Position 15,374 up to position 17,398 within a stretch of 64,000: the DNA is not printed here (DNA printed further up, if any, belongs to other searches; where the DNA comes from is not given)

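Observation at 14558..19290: Heteromeric prenyl-diphosphate synthase split by a B12-binding radical SAM gene, followed by an AEC permease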

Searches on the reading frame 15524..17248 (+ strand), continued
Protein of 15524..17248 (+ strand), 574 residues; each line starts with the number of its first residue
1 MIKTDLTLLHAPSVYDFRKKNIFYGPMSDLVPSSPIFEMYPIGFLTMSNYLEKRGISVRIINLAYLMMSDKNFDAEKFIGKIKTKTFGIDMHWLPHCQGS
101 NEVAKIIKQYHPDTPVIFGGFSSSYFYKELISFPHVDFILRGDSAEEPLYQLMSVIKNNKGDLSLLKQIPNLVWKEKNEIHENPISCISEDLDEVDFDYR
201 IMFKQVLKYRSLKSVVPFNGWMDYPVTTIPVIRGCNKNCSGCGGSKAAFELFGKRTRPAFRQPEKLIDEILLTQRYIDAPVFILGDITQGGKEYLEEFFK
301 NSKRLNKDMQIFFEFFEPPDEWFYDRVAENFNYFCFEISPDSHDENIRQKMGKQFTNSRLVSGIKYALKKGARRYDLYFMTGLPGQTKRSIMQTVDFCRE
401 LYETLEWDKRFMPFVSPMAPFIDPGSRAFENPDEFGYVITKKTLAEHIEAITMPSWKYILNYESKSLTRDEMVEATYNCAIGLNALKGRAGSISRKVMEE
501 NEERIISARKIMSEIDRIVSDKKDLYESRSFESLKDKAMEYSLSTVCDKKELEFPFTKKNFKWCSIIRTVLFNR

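Call 98: search_protein_families(library=pfam, max_evalue=0.001, proteins=[L080:245-1090:+, L014:480-1964:-, L014:2131-2841:-, L014:3265-3963:+, L014:12312-12962:+, L014:14056-15123:+])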
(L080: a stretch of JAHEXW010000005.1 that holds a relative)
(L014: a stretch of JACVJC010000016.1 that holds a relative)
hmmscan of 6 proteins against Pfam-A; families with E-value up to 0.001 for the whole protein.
L080:245-1090:+ (282 aa): 1 family
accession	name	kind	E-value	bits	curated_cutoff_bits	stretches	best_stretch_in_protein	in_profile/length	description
PF01040.23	UbiA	-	1.8e-28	99.9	34.2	1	33-257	5-227/250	UbiA prenyltransferase family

L014:480-1964:- (495 aa): 2 families
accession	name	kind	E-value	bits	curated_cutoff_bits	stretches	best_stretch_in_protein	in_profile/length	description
PF13231.12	PMT_2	-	6.1e-18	66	26.1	1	78-214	2-144/160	Dolichyl-phosphate-mannose-protein mannosyltransferase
PF09594.16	GT87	-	6.9e-07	29.7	25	1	76-303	1-230/237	Glycosyltransferase family 87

L014:2131-2841:- (237 aa): 3 families
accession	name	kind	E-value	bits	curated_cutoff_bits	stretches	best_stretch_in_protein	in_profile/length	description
PF00535.33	Glycos_transf_2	-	1.5e-29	103.6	23.3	1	6-169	1-167/168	Glycosyl transferase family 2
PF13641.12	Glyco_tranf_2_3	-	3.8e-13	50.4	27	1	5-121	3-125/230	Glycosyltransferase like family 2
PF10111.15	Glyco_tranf_2_2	-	3.4e-11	43.6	27.3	1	6-110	1-107/276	Glycosyltransferase like family 2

L014:3265-3963:+ (233 aa): 4 families
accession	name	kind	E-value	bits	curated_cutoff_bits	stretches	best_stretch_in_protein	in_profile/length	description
PF00535.33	Glycos_transf_2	-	5.8e-39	134.1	23.3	1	11-172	1-165/168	Glycosyl transferase family 2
PF10111.15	Glyco_tranf_2_2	-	2.5e-09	37.5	27.3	1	11-111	1-104/276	Glycosyltransferase like family 2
PF13641.12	Glyco_tranf_2_3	-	1.3e-05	25.8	27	1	10-152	3-140/230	Glycosyltransferase like family 2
PF13506.12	Glyco_transf_21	-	8.7e-05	22.5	21.7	1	76-168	18-110/174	Glycosyl transferase family 21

L014:12312-12962:+ (217 aa): 3 families
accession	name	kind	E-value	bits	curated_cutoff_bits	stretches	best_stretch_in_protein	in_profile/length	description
PF00156.33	Pribosyltran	-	2.5e-21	76.1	26.3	1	14-196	18-157/158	Phosphoribosyl transferase domain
PF15609.12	PRTase_2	-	2.2e-05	24.5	28.8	1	123-159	118-154/188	Phosphoribosyl transferase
PF14681.12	UPRTase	-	0.00018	21.5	27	1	109-175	105-173/206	Uracil phosphoribosyltransferase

L014:14056-15123:+ (356 aa): 2 families
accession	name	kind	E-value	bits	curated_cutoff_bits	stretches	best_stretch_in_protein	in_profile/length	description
PF01058.29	Oxidored_q6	-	2.8e-28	98.7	27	1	58-204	1-128/128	NADH ubiquinone oxidoreductase, 20 Kd subunit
PF14720.11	NiFe_hyd_SSU_C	-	6.5e-28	97.4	27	1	222-304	1-80/80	NiFe/NiFeSe hydrogenase small subunit C-terminal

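Call 100: search_protein_representatives(alignment_id=A6)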
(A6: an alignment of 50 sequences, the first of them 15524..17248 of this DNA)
Query: 50 sequences, 573 profile positions. Proteins with E-value up to 0.001 (for the whole library): 18239; up to 1e-10: 5211; up to 1e-30: 868. The best 150 are listed.
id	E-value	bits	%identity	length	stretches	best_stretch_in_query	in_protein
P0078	2.1e-276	934.4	-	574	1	2-570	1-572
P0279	1.7e-242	822.5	-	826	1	2-568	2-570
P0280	1.7e-232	789.5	-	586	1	4-564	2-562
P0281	5.2e-231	784.6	-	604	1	2-559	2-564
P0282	1.3e-230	783.2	-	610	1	1-562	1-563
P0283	2.5e-227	772.4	-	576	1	1-569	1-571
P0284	2.5e-226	769.1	-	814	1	1-568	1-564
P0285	6.6e-218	741.3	-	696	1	4-568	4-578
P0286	8.9e-215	731.0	-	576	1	4-552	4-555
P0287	5.4e-213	725.1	-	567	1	2-567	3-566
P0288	8.5e-211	717.8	-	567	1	6-567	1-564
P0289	1.1e-207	707.5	-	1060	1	8-570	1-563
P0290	6.7e-204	695.0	-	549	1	27-568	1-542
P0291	6.5e-203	691.8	-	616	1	3-563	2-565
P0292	9.3e-201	684.7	-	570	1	3-565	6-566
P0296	4.1e-194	662.7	-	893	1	23-567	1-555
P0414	7.4e-84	298.7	-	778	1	4-492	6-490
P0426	9.3e-79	281.9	-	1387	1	4-521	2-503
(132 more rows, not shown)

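Call 102: search_protein_families(library=pfam, max_evalue=0.000001, proteins=[P0279, P0296, P0284, P0289, P0285, P0426, P0414])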
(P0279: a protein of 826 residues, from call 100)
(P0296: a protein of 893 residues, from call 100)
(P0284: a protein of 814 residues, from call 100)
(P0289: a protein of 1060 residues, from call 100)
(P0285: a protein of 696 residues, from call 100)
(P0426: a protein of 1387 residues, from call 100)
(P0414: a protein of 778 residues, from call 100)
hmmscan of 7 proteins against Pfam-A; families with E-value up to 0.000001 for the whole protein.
P0279 (826 aa): 8 families
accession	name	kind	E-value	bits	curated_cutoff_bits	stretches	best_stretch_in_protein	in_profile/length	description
PF01209.24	Ubie_methyltran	-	2.9e-71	239.9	20.1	1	584-809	7-233/233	ubiE/COQ5 methyltransferase family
PF13649.12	Methyltransf_25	-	9.8e-21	74.7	27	1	628-723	1-97/97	Methyltransferase domain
PF08241.18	Methyltransf_11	-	3.1e-18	66.6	21.2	1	629-727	1-95/95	Methyltransferase domain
PF13847.12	Methyltransf_31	-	7.7e-17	61.8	27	1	625-731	4-113/145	Methyltransferase domain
PF02310.24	B12-binding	-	1.5e-12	47.8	32.1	1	38-147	11-115/121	B12 binding domain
PF08242.18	Methyltransf_12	-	5.2e-12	46.8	30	1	629-725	1-98/98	Methyltransferase domain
PF04055.27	Radical_SAM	-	2.3e-11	44.6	29.5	1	231-396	4-165/166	Radical SAM superfamily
PF13489.12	Methyltransf_23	-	1.5e-10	41.5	27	1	610-731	7-120/164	Methyltransferase domain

P0296 (893 aa): 8 families
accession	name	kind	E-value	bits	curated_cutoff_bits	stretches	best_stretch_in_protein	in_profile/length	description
PF01209.24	Ubie_methyltran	-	1e-69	234.9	20.1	1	664-893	5-233/233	ubiE/COQ5 methyltransferase family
PF13649.12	Methyltransf_25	-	7.5e-18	65.5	27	1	711-807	2-97/97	Methyltransferase domain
PF08241.18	Methyltransf_11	-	4e-17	63.1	21.2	1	711-811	1-95/95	Methyltransferase domain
PF08242.18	Methyltransf_12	-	2.7e-14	54.1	30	1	711-809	1-98/98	Methyltransferase domain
PF13847.12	Methyltransf_31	-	2e-12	47.5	27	1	706-815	3-113/145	Methyltransferase domain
PF02310.24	B12-binding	-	1.1e-11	45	32.1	1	15-124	10-115/121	B12 binding domain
PF04055.27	Radical_SAM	-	7.9e-08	33.1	29.5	1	212-381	2-164/166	Radical SAM superfamily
PF13489.12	Methyltransf_23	-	4e-07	30.3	27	0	700-877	14-163/164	Methyltransferase domain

P0284 (814 aa): 2 families
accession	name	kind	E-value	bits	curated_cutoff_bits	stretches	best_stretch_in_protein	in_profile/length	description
PF00902.23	TatC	-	1.3e-65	221.6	25.1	1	585-794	1-208/208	Sec-independent protein translocase protein (TatC)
PF02310.24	B12-binding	-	8.4e-15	55.1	32.1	1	30-145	3-114/121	B12 binding domain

P0289 (1060 aa): 3 families
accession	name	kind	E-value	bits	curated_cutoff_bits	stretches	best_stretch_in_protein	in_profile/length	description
PF09587.15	PGA_cap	-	2.7e-71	240.5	27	1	755-997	3-255/255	Bacterial capsule synthesis protein PGA_cap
PF02310.24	B12-binding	-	3.5e-19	69.3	32.1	1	30-138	10-114/121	B12 binding domain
PF04055.27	Radical_SAM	-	3.6e-10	40.7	29.5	1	222-388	3-165/166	Radical SAM superfamily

P0285 (696 aa): 1 family
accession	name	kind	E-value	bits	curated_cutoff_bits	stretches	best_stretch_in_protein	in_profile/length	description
PF02310.24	B12-binding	-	2.1e-09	37.7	32.1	1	37-146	10-115/121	B12 binding domain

P0426 (1387 aa): 2 families
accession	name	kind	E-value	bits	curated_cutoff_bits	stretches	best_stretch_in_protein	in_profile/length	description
PF04055.27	Radical_SAM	-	2.3e-32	112.9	29.5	2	211-381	2-166/166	Radical SAM superfamily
PF02310.24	B12-binding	-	2e-15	57.1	32.1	1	31-148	7-115/121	B12 binding domain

P0414 (778 aa): 2 families
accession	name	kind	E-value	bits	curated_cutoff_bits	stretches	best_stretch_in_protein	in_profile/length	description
PF04055.27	Radical_SAM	-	6.1e-14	53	29.5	1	227-391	2-162/166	Radical SAM superfamily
PF02310.24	B12-binding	-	3.8e-07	30.4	32.1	0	76-157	36-118/121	B12 binding domain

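Call 103: find_encoding_contigs(protein=P0279, flank=8000, max_places=3)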
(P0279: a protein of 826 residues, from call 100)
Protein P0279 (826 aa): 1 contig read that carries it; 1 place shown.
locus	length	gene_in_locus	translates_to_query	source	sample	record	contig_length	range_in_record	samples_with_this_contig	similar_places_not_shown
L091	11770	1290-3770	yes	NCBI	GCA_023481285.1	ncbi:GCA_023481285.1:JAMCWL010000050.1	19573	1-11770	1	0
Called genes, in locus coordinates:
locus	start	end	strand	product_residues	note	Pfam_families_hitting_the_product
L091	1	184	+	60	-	PF08352:oligo_HPY (weak)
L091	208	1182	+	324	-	PF00005:ABC_tran, PF08352:oligo_HPY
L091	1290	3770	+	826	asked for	PF02310:B12-binding, PF04055:Radical_SAM, PF01209:Ubie_methyltran, PF13489:Methyltransf_23, PF08241:Methyltransf_11, PF08242:Methyltransf_12, PF13649:Methyltransf_25, PF13847:Methyltransf_31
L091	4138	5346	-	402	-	PF12679:ABC2_membrane_2 (weak), PF12698:ABC2_membrane_3, PF01061:ABC2_membrane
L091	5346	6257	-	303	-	PF02463:SMC_N (faint), PF00005:ABC_tran, PF13175:AAA_15 (faint), PF13304:AAA_21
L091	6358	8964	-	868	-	PF00989:PAS, PF13426:PAS_9, PF01590:GAF, PF13185:GAF_2, PF13492:GAF_3, PF01590:GAF, PF13185:GAF_2, PF01590:GAF, +3 more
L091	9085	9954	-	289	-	PF12849:PBP_like_2, PF01547:SBP_bac_1 (weak), PF13531:SBP_bac_11, PF12727:PBP_like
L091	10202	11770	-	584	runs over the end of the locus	PF16736:sCache_like (weak), PF00672:HAMP, PF00989:PAS, PF08448:PAS_4, PF13188:PAS_8 (weak), PF13426:PAS_9 (weak), PF00512:HisKA, PF02518:HATPase_c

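Call 104: find_encoding_contigs(protein=P0296, flank=8000, max_places=3)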
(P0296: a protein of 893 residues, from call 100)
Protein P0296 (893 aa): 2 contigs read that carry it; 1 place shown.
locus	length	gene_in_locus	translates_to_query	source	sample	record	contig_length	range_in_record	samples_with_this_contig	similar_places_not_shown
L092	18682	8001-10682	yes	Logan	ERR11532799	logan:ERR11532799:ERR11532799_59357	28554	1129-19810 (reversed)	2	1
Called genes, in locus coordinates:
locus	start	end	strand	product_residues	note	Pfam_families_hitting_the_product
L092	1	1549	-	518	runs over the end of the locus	PF14821:Thr_synth_N, PF00291:PALP, PF24857:THR4_C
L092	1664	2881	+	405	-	PF01676:Metalloenzyme, PF10143:PhosphMutase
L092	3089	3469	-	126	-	PF00126:HTH_1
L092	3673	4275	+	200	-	PF01047:MarR, PF12802:MarR_2, PF13545:HTH_Crp_2 (weak)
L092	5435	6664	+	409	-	PF02574:S-methyl_trans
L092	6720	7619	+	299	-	PF09335:VTT_dom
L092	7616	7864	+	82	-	-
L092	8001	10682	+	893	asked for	PF02310:B12-binding, PF04055:Radical_SAM, PF01209:Ubie_methyltran, PF13489:Methyltransf_23 (weak), PF08241:Methyltransf_11, PF08242:Methyltransf_12, PF13649:Methyltransf_25, PF13847:Methyltransf_31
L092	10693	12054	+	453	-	PF01979:Amidohydro_1, PF07969:Amidohydro_3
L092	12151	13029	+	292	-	PF13428:TPR_14 (faint), PF13424:TPR_12, PF13432:TPR_16, PF14559:TPR_19 (weak), PF13431:TPR_17 (weak), PF00515:TPR_1, PF07719:TPR_2 (weak), PF13181:TPR_8 (weak), +4 more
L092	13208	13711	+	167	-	PF03473:MOSC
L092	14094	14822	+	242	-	PF02682:CT_C_D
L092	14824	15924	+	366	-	PF02626:CT_A_B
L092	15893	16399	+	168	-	PF00364:Biotin_lipoyl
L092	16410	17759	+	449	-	PF00289:Biotin_carb_N, PF02786:CPSase_L_D2, PF07478:Dala_Dala_lig_C, PF02785:Biotin_carb_C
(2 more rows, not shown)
